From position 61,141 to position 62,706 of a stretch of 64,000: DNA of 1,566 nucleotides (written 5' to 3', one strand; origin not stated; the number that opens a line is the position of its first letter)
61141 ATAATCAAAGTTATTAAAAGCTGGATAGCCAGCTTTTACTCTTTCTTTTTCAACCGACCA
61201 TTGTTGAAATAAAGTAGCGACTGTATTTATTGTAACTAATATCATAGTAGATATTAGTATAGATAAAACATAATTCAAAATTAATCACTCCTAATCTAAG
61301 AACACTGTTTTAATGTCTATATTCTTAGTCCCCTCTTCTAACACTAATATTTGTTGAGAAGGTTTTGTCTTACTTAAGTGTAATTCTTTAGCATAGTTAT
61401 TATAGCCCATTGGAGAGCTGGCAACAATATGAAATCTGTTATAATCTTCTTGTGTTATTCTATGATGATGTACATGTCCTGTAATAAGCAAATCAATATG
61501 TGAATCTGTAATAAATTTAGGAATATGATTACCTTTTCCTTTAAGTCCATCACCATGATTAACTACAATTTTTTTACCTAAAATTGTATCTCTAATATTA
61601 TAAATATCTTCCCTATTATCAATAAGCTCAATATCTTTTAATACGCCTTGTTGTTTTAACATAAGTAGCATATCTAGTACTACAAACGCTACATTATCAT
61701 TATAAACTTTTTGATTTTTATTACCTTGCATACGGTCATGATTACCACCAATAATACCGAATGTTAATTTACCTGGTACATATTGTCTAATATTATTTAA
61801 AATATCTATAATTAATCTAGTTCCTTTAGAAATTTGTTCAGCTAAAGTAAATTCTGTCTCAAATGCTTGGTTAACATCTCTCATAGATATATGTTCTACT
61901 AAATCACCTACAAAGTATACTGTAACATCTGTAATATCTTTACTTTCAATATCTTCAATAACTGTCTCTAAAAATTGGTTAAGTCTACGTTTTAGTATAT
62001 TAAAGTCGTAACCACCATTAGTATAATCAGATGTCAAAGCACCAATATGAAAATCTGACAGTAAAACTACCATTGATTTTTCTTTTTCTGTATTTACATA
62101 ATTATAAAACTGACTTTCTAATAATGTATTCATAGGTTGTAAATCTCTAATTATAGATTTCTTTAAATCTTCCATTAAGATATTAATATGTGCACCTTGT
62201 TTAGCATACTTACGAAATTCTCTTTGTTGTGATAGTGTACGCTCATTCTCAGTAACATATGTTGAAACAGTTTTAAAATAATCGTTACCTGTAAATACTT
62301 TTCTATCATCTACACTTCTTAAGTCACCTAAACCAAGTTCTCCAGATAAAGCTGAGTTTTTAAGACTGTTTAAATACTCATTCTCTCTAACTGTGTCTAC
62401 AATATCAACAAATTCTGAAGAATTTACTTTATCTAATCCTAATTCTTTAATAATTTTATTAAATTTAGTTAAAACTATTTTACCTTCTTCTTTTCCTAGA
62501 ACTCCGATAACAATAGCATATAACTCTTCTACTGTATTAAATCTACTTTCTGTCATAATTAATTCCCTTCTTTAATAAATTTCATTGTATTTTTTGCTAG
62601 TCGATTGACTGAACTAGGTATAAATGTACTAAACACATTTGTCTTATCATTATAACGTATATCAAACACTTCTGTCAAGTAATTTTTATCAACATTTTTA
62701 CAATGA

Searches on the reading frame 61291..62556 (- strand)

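Call 86: search_protein_families(library=pfam, proteins=[window:61291-62556:-], max_evalue=0.001)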
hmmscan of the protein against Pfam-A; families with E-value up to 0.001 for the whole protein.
window:61291-62556:- (421 aa): 1 family
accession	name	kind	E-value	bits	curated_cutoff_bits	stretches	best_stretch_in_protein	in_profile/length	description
PF00149.33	Metallophos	-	0.00021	22.2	21.5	1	163-364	3-190/191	Calcineurin-like phosphoesterase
